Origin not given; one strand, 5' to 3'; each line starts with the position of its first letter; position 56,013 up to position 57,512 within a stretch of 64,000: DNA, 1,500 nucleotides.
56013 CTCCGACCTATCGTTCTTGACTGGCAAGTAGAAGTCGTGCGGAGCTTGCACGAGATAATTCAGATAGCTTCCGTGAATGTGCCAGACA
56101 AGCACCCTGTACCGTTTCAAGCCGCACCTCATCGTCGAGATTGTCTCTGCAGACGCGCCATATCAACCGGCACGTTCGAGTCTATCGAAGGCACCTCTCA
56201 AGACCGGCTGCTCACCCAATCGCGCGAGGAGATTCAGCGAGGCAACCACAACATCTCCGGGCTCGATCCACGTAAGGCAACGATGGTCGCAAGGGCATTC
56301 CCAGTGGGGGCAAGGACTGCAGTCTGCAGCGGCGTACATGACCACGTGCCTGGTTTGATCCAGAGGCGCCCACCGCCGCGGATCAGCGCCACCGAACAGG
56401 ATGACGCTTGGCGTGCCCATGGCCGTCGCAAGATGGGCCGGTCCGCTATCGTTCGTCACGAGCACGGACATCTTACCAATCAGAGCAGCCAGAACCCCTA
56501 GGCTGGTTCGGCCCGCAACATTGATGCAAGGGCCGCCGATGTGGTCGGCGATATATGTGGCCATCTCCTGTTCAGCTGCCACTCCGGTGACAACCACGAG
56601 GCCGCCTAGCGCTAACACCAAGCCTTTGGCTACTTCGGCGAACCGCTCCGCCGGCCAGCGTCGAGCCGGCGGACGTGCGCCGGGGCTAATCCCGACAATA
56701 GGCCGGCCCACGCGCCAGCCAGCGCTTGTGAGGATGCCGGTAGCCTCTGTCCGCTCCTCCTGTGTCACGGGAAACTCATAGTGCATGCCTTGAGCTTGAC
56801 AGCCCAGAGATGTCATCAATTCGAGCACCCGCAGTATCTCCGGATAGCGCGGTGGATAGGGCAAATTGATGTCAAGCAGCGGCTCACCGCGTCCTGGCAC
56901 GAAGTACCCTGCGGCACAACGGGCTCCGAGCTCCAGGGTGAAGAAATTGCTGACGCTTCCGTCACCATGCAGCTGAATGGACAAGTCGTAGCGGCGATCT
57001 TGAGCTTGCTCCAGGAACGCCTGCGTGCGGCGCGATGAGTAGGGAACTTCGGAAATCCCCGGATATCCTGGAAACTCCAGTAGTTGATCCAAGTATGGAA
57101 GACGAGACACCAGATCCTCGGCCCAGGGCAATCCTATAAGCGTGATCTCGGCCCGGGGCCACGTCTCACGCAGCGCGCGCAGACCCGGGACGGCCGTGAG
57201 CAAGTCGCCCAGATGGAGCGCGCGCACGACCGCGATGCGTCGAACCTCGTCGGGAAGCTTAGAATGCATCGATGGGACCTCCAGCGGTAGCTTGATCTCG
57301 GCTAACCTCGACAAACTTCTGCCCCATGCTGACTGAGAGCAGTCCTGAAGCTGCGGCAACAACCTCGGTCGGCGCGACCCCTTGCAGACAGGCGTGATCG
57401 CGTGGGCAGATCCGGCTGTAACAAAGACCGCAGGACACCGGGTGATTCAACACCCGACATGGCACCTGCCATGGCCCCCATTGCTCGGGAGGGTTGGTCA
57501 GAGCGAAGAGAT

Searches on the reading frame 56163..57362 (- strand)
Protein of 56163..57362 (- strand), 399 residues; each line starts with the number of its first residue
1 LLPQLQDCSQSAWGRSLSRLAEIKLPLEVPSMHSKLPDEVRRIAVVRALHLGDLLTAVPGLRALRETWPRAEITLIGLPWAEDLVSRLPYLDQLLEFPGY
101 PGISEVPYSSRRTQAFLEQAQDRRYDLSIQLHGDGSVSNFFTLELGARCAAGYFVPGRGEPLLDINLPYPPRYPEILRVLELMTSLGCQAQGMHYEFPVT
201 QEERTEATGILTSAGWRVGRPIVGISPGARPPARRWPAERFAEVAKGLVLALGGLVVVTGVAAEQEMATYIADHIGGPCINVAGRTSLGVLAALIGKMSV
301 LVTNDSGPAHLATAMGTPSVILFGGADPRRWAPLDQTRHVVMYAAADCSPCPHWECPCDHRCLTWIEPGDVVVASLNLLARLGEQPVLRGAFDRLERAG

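Call 35: search_protein_families(library=pfam, proteins=[window:56163-57362:-], max_evalue=0.0001)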
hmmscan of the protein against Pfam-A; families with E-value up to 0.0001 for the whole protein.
window:56163-57362:- (399 aa): 1 family
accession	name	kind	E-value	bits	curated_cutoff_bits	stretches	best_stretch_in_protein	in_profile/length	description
PF01075.23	Glyco_transf_9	-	6.6e-36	124.3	22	1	121-359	9-244/247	Glycosyltransferase family 9 (heptosyltransferase)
